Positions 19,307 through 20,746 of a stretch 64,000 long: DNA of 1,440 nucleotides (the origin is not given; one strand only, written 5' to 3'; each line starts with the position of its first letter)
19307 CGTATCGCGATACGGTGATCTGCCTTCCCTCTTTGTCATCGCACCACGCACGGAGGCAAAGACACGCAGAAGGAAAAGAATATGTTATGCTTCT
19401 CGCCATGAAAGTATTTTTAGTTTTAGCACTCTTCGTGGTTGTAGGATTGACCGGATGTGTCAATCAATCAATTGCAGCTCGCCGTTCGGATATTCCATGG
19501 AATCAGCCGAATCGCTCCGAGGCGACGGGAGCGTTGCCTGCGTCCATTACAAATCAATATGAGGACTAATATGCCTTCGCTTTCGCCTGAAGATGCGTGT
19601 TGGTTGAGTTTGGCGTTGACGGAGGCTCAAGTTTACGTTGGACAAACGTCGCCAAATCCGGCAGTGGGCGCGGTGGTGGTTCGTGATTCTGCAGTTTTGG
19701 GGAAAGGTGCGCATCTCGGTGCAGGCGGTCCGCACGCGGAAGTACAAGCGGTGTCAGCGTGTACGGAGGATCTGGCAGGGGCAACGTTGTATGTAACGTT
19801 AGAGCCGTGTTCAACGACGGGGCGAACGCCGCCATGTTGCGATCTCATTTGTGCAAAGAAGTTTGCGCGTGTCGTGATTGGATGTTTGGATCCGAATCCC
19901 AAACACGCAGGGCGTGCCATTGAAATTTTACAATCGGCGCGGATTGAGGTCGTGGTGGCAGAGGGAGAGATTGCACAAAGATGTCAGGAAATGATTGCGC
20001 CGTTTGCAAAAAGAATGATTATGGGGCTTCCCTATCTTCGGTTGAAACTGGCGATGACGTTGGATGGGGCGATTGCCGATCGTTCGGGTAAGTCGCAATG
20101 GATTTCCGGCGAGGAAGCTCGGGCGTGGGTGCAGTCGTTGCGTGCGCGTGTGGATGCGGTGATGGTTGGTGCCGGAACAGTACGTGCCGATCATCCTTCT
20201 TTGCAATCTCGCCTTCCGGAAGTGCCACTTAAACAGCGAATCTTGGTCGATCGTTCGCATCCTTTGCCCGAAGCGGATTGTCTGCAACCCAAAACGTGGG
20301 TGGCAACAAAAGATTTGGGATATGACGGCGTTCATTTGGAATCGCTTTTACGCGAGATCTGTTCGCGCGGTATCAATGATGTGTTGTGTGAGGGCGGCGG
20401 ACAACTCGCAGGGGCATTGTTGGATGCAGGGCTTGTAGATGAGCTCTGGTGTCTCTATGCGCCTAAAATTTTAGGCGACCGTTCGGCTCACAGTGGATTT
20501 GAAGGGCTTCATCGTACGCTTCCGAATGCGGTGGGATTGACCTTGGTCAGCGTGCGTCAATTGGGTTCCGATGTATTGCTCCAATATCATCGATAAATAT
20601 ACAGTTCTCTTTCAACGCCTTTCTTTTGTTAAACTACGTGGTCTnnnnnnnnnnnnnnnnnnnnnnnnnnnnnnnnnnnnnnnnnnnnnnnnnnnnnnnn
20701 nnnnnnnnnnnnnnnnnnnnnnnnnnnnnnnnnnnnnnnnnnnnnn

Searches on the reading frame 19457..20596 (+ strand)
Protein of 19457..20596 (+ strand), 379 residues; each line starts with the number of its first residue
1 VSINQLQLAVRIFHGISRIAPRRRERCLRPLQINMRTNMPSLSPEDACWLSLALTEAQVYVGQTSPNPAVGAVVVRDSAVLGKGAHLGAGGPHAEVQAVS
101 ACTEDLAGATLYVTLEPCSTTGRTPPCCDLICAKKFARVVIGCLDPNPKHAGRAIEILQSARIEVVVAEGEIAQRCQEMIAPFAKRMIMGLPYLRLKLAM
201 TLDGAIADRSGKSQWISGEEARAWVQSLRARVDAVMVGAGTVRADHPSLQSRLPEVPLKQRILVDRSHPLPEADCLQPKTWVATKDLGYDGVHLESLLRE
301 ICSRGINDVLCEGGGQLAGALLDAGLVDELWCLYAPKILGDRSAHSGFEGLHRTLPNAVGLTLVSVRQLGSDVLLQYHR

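Call 51: search_protein_families(library=pfam, proteins=[window:19457-20596:+], max_evalue=0.001)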
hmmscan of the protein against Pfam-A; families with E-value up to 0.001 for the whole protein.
window:19457-20596:+ (379 aa): 3 families
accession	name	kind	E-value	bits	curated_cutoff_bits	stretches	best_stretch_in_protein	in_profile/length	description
PF01872.23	RibD_C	-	6.8e-43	147.2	24.1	1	192-375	1-197/197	RibD C-terminal domain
PF00383.29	dCMP_cyt_deam_1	-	3.3e-14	53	25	1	49-143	7-102/102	Cytidine and deoxycytidylate deaminase zinc-binding region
PF14437.12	MafB19-deam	-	6.2e-08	33.1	27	1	68-176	23-134/142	MafB19-like deaminase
